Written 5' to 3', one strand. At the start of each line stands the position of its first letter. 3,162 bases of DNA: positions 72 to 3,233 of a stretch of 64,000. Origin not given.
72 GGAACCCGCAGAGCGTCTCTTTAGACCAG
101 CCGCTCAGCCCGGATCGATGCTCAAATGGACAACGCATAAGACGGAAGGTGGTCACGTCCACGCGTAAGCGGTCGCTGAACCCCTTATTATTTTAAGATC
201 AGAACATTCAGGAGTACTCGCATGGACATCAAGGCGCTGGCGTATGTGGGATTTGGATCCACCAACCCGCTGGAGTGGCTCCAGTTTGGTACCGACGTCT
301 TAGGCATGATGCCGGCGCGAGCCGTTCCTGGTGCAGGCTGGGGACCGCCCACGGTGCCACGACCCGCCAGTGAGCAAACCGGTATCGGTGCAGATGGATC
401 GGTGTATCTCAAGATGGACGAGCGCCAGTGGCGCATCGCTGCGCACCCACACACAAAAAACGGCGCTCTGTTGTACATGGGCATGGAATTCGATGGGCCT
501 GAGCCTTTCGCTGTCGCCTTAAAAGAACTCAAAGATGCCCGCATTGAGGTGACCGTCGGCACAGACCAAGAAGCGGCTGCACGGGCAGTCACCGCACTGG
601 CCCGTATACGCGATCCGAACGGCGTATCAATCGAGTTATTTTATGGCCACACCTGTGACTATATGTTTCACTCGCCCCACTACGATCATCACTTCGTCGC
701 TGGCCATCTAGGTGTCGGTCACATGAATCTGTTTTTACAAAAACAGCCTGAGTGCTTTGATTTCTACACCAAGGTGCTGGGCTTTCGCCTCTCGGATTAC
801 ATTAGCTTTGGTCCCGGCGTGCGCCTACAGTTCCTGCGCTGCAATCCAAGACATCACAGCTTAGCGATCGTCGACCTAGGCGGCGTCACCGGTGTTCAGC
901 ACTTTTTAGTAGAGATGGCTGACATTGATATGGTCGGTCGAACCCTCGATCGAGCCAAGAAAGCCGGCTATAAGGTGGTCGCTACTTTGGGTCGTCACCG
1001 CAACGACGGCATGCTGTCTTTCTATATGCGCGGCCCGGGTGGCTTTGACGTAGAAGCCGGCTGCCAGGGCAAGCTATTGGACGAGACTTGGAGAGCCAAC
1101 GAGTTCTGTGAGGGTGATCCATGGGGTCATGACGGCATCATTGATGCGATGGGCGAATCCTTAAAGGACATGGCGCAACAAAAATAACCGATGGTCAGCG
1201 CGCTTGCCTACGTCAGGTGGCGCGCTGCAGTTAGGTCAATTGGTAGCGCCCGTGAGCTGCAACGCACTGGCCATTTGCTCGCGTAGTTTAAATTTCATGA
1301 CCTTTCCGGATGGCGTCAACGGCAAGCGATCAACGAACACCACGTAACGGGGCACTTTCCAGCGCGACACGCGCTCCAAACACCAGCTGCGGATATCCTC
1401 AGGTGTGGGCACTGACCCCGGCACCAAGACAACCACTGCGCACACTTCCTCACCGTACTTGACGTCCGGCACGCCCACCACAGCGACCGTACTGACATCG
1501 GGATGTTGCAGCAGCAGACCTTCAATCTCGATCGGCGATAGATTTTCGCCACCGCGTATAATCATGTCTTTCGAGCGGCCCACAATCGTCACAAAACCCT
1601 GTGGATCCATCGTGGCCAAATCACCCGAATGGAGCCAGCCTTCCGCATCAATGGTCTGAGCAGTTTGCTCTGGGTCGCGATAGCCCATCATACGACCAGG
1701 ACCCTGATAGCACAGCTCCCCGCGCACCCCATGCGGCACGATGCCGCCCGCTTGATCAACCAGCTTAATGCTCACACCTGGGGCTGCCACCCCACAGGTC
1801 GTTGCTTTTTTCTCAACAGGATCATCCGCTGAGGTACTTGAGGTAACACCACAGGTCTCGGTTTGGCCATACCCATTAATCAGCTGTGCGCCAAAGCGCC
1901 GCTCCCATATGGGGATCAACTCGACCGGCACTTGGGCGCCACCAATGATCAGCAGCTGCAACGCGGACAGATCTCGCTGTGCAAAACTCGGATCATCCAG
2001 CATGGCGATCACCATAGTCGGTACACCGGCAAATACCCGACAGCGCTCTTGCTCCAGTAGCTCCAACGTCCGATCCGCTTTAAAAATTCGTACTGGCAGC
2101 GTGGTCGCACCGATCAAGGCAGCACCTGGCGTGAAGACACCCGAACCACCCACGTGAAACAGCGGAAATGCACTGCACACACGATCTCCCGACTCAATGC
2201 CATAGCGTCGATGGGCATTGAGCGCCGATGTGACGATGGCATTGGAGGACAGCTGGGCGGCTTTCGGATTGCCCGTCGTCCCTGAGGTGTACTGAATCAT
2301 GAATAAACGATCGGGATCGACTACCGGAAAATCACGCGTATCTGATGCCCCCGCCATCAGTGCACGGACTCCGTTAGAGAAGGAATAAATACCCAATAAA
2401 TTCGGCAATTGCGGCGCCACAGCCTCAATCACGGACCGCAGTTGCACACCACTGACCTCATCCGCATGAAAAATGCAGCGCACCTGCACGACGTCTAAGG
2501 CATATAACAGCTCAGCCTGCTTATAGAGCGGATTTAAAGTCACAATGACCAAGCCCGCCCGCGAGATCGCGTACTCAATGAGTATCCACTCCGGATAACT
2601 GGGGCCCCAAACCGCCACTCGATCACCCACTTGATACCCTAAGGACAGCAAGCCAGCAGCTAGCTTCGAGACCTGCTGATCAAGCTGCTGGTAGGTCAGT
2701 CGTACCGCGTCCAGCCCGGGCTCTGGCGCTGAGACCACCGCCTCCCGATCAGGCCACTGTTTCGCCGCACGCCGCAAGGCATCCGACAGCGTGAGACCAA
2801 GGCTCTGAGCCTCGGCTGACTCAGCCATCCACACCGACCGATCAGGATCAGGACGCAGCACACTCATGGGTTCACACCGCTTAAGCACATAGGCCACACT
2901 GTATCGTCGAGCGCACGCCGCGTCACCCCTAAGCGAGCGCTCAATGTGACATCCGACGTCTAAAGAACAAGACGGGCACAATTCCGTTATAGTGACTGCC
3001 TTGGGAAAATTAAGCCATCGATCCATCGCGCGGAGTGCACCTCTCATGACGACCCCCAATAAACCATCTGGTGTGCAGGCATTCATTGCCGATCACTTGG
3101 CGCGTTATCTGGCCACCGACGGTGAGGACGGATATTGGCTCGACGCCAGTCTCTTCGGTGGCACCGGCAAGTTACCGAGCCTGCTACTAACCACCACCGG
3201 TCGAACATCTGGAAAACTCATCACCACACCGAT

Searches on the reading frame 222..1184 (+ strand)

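Call 11: search_protein_families(library=pfam, proteins=[window:222-1184:+], max_evalue=0.0001)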
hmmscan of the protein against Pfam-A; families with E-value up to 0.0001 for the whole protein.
window:222-1184:+ (321 aa): 2 families
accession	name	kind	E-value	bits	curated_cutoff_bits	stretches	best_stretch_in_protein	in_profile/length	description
PF00903.31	Glyoxalase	-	2.6e-23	83.1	20.6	1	165-278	2-120/121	Glyoxalase/Bleomycin resistance protein/Dioxygenase superfamily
PF22632.2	BphC_D1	-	1.4e-11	44.4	27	0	6-38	1-34/51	Dihydroxybiphenyl dioxygenase BphC D1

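Call 43: search_protein_families(library=ncbifam, proteins=[window:222-1184:+], max_evalue=1e-10)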
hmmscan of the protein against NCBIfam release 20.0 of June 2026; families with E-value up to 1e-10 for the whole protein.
window:222-1184:+ (321 aa): 2 families
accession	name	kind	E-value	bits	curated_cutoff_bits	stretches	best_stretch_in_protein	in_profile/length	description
TIGR03213.1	23dbph12diox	equivalog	4.6e-67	226.5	366.45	1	56-304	33-286/287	biphenyl-2,3-diol 1,2-dioxygenase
NF045631.1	exdiol_diox_HsaC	equivalog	2.8e-62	210.5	450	1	58-304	35-291/296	iron-dependent extradiol dioxygenase HsaC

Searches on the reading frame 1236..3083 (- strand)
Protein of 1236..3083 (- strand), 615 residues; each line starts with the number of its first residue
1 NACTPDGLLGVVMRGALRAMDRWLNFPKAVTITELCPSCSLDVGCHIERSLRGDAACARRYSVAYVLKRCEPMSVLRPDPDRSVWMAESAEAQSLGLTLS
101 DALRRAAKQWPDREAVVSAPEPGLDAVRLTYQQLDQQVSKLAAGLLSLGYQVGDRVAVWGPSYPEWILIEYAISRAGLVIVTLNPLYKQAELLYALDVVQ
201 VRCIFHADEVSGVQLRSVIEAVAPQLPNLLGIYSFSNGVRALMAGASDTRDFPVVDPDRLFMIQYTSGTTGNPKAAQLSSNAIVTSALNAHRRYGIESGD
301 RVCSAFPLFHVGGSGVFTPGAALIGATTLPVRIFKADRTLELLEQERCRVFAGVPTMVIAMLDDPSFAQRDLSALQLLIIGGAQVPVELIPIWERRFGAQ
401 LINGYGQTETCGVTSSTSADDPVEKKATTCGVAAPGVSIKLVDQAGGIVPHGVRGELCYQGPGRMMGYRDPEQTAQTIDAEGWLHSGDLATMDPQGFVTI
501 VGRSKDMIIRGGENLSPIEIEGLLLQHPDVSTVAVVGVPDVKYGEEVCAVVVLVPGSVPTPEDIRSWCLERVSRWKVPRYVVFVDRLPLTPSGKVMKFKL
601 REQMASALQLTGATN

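Call 11: search_protein_families(library=pfam, proteins=[window:1236-3083:-], max_evalue=0.0001)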
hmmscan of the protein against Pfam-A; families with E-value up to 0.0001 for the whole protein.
window:1236-3083:- (615 aa): 2 families
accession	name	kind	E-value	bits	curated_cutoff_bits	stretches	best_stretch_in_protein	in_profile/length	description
PF00501.34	AMP-binding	-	1.9e-91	307.2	29.9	1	103-468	1-383/384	AMP-binding enzyme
PF13193.12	AMP-binding_C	-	7.7e-21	75.2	24.5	1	519-594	1-76/76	AMP-binding enzyme C-terminal domain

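Call 43: search_protein_families(library=ncbifam, proteins=[window:1236-3083:-], max_evalue=1e-10)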
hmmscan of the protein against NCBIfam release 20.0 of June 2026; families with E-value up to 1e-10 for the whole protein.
window:1236-3083:- (615 aa): 99 families (the best 25 are shown)
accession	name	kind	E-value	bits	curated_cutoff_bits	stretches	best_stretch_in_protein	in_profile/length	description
NF009233.0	PRK12583.1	subfamily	9.8e-142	473.2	832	2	258-609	201-555/558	fatty acid CoA ligase family protein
NF004837.0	PRK06187.1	subfamily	1.5e-121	406.3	476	1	93-606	4-524/531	long-chain-fatty-acid--CoA ligase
NF006182.0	PRK08316.1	subfamily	2.7e-109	366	663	1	96-607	10-520/523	fatty acyl-CoA synthetase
NF005801.1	PRK07656.1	equivalog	1.4e-105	353.9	657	1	98-601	2-500/500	FadD3 family acyl-CoA ligase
NF004758.0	PRK06087.1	equivalog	6.8e-99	331.7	736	1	98-609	25-540/548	medium-chain fatty-acid--CoA ligase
NF005307.0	PRK06839.1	equivalog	3.1e-92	309.8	748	1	107-605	12-494/496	o-succinylbenzoate--CoA ligase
NF004114.0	PRK05605.1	equivalog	3.3e-90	303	766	2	232-607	195-572/575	long-chain-fatty-acid--CoA ligase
NF005702.0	PRK07514.1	subfamily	2.7e-87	293.3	558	1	124-606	25-502/506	malonyl-CoA synthase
NF006181.0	PRK08314.1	subfamily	1.3e-84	284.4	705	2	254-607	200-557/563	long-chain-fatty-acid--CoA ligase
NF006572.0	PRK09088.1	equivalog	8.4e-84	282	696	1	108-606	12-489/491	acyl-CoA synthetase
NF005714.0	PRK07529.1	subfamily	1.1e-82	278.4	632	1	254-605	214-577/640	acyl-CoA synthetase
TIGR03208.1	cyc_hxne_CoA_lg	equivalog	2.1e-82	277.6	792.3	1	98-602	23-538/538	cyclohexanecarboxylate-CoA ligase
NF052580.1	Str24CoAsynCasG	equivalog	3.9e-79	266.4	750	1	103-599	46-545/548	steroid-24-oyl-CoA synthetase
NF052269.1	Staph_lig_FadD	equivalog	1.4e-77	261.1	650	1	125-606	24-495/499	long-chain-fatty-acid--CoA ligase FadD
NF005676.0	PRK07470.1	equivalog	1.9e-77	261.1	774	1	95-607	18-532/544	acyl-CoA synthetase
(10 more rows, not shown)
